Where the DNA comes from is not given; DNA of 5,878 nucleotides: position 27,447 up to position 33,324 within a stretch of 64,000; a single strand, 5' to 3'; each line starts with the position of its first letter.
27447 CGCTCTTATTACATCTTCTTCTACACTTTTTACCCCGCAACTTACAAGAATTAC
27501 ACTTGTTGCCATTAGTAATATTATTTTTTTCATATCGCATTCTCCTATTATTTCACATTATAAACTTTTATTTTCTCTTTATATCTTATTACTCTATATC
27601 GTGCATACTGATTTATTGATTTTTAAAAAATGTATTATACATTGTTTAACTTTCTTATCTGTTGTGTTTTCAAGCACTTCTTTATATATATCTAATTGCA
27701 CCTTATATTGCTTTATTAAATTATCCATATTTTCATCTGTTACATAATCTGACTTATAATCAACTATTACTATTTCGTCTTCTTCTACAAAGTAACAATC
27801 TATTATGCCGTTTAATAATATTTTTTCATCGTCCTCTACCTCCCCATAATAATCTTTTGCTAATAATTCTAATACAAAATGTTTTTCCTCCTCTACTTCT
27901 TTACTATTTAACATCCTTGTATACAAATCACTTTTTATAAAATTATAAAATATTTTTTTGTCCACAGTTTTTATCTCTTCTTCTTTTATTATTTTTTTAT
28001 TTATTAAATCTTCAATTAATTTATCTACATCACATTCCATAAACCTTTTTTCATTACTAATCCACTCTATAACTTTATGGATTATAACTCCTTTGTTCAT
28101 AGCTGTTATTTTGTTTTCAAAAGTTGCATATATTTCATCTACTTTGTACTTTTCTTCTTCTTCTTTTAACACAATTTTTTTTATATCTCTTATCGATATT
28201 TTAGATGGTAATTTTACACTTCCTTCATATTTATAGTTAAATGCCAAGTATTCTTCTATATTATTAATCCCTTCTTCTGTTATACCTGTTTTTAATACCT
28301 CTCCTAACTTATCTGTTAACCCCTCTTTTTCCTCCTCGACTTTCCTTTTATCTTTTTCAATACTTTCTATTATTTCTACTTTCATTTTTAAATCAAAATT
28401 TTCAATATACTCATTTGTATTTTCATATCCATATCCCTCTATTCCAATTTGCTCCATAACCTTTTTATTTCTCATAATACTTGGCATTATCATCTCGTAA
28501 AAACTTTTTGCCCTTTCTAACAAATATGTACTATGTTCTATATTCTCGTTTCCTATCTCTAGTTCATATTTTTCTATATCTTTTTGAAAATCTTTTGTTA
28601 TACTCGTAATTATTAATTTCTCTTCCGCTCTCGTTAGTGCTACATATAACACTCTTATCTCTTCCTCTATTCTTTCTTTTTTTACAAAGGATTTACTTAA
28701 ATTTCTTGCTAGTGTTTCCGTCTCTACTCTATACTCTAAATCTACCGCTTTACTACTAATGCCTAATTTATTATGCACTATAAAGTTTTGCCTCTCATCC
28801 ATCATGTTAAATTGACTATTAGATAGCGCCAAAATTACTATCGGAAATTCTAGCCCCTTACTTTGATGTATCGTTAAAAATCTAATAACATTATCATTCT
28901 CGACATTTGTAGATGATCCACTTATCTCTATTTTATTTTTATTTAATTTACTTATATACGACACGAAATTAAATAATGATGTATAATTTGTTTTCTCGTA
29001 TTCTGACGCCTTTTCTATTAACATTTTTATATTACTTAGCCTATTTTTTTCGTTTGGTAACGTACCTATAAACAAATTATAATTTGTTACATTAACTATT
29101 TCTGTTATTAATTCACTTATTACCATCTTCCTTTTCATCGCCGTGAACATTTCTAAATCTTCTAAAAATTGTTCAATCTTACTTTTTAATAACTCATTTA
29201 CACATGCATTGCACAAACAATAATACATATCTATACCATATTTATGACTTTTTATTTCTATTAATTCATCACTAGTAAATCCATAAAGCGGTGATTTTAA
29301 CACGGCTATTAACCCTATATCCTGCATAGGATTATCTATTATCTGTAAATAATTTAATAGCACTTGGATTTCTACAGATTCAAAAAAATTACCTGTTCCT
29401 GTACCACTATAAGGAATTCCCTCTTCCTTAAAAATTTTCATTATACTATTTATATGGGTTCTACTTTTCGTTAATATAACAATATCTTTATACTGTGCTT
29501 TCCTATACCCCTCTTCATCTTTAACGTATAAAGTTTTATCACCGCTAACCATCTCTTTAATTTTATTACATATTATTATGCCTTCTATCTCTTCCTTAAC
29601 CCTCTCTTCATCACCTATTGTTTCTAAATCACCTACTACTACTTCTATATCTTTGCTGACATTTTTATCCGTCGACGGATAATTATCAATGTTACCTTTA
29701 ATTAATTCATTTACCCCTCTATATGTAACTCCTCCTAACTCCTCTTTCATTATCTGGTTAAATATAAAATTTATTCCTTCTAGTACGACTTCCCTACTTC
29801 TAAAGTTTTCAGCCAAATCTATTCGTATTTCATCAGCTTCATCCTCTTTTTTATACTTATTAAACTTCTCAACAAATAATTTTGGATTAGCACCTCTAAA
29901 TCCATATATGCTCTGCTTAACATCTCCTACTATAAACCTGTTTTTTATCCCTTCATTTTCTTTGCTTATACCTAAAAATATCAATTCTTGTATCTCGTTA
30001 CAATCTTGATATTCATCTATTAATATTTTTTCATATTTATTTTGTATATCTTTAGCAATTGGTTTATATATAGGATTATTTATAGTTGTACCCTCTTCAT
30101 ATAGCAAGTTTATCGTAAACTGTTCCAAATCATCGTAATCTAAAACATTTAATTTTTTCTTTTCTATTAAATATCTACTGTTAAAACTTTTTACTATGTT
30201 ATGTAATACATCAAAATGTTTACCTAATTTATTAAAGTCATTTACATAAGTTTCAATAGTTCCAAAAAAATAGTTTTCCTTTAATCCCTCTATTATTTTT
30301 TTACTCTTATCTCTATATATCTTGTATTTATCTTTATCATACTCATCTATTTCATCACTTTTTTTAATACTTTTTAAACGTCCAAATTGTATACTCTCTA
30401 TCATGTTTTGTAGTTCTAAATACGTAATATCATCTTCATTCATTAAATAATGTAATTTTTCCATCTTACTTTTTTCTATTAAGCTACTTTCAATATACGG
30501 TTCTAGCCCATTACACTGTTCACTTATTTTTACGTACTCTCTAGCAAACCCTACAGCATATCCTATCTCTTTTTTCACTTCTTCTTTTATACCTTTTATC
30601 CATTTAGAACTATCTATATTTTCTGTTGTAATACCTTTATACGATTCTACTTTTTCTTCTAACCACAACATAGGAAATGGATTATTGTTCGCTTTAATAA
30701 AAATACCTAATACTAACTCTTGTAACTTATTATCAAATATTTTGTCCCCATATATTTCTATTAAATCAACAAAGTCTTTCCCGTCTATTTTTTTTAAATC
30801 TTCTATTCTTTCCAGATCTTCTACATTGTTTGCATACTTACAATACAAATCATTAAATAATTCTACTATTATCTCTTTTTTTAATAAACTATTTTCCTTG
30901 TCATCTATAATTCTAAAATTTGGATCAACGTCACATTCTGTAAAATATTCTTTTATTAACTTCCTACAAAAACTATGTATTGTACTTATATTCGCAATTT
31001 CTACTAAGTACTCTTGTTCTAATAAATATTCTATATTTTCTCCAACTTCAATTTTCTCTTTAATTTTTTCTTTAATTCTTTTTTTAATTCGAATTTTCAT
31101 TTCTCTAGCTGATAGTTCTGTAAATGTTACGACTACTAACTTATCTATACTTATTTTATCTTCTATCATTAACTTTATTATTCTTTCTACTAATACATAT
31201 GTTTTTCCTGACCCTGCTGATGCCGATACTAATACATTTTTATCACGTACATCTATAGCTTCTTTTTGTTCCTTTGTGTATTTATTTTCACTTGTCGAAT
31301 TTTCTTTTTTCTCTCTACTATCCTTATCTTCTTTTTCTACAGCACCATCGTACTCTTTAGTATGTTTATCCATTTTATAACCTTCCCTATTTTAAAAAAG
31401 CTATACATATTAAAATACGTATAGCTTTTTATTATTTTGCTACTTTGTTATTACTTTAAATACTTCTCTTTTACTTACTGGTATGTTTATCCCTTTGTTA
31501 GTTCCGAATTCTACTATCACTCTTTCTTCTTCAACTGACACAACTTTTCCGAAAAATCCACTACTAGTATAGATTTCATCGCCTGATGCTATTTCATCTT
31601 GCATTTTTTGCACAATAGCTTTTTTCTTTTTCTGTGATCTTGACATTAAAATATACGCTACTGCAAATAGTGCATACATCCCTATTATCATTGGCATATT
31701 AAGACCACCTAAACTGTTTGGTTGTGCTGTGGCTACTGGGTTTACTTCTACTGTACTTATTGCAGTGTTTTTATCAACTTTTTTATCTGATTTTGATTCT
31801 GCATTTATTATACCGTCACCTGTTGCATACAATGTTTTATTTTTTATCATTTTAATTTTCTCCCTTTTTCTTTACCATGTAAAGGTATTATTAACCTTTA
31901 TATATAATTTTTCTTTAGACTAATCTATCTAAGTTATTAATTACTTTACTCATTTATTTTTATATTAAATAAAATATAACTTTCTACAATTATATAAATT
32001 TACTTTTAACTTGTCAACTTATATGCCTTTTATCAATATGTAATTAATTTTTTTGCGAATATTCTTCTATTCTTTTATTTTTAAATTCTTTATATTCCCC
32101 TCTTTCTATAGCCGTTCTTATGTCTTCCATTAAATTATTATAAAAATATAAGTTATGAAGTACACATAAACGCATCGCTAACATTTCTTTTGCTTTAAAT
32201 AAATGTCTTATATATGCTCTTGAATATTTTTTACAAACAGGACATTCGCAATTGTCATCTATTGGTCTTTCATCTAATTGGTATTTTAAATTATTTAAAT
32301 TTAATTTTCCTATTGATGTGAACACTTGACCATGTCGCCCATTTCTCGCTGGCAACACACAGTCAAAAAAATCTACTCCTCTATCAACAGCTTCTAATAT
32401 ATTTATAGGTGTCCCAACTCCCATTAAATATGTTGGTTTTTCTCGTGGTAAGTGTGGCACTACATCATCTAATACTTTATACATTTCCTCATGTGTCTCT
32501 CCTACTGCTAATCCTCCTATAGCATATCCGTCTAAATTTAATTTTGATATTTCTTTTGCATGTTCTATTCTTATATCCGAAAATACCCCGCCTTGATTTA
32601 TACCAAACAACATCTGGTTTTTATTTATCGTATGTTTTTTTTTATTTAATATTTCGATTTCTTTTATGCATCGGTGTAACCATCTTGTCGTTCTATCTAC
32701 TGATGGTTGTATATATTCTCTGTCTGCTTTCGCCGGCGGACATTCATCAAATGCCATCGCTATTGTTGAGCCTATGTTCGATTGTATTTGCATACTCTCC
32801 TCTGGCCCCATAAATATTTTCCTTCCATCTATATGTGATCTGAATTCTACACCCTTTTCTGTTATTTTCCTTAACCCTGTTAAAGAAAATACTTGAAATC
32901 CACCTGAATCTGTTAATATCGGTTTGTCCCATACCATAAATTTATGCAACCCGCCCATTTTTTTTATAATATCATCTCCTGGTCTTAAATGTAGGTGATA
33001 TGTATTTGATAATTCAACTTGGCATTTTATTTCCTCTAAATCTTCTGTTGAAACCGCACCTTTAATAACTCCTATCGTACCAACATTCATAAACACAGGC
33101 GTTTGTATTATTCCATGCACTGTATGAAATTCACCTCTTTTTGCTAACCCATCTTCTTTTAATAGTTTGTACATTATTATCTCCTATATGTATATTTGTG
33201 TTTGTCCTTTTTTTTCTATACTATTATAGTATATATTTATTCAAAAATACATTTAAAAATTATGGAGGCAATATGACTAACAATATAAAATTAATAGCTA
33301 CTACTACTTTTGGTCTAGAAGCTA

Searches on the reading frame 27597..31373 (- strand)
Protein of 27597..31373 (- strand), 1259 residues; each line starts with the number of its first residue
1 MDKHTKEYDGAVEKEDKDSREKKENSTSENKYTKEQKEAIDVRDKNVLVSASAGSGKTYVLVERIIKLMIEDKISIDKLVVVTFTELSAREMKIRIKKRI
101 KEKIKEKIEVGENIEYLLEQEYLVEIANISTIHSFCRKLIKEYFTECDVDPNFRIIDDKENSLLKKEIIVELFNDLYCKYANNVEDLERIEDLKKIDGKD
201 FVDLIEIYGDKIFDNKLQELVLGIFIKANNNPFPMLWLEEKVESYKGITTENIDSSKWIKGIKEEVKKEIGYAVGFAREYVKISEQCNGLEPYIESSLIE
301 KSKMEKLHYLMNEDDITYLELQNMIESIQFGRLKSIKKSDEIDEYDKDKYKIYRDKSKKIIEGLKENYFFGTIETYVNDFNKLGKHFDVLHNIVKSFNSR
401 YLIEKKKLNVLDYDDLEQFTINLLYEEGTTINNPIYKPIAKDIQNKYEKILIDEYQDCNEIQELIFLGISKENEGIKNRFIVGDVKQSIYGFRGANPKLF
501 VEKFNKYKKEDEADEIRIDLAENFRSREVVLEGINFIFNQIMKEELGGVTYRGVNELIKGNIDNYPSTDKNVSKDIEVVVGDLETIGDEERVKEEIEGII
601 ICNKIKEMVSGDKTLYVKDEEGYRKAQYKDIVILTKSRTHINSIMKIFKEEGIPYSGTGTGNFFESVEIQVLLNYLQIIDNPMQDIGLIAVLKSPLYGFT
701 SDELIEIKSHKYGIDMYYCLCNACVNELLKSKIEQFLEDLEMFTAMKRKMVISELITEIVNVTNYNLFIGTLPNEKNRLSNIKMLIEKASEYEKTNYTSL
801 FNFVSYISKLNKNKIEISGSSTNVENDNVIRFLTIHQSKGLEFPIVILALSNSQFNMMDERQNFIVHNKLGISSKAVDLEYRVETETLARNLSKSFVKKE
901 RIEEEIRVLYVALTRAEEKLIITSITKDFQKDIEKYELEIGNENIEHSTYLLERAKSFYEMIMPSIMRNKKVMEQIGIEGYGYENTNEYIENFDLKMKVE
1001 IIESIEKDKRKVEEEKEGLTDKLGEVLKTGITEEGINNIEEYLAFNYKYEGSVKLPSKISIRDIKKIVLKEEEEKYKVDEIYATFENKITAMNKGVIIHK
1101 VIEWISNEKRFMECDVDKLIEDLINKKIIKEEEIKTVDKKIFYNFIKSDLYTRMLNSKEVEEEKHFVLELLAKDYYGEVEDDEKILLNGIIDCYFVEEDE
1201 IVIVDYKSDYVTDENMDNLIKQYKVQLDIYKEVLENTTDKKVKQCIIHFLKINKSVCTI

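Call 76: search_protein_families(library=ncbifam, proteins=[window:27597-31373:-], max_evalue=1e-50)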
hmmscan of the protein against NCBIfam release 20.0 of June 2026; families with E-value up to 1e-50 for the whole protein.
window:27597-31373:- (1259 aa): 6 families
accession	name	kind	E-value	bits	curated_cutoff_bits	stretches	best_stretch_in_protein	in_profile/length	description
TIGR02785.1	addA_Gpos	equivalog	2.3e-271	903.5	707.65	1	31-1254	1-1230/1234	helicase-exonuclease AddAB subunit AddA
TIGR02784.1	addA_alphas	equivalog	1.4e-88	298.6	860.75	1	389-929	339-874/1138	double-strand break repair helicase AddA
TIGR00609.1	recB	equivalog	5.5e-67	226.8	696.05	0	337-943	273-831/1175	exodeoxyribonuclease V subunit beta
TIGR01073.1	pcrA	equivalog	3.3e-61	207.6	911.2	0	623-849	339-568/725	DNA helicase PcrA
NF008743.0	PRK11773.1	equivalog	5.6e-54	183.7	965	0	31-170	9-128/720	DNA helicase II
TIGR01075.1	uvrD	equivalog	6.1e-54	183.5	1144.45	0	626-849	340-568/715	DNA helicase II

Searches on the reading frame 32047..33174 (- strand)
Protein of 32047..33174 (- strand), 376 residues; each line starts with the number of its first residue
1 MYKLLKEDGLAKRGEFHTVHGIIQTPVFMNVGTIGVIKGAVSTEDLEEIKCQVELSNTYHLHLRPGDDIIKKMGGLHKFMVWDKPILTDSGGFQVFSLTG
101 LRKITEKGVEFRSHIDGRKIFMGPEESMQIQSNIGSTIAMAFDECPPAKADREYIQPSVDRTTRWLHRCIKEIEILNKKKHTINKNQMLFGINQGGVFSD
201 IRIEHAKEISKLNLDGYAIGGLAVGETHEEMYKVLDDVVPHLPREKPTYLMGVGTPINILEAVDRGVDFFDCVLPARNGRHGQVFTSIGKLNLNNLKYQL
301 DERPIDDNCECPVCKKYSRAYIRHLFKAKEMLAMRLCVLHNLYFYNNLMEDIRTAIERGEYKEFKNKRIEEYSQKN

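Call 76: search_protein_families(library=ncbifam, proteins=[window:32047-33174:-], max_evalue=1e-50)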
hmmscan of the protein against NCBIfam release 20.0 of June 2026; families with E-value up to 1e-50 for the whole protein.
window:32047-33174:- (376 aa): 2 families
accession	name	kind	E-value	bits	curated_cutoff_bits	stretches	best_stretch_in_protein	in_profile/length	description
TIGR00430.1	Q_tRNA_tgt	equivalog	7.8e-149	495.6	306.75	1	2-374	1-365/368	tRNA guanosine(34) transglycosylase Tgt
TIGR00449.1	tgt_general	superfamily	1.5e-143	478.2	47.6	1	2-374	1-364/367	tRNA-guanine transglycosylase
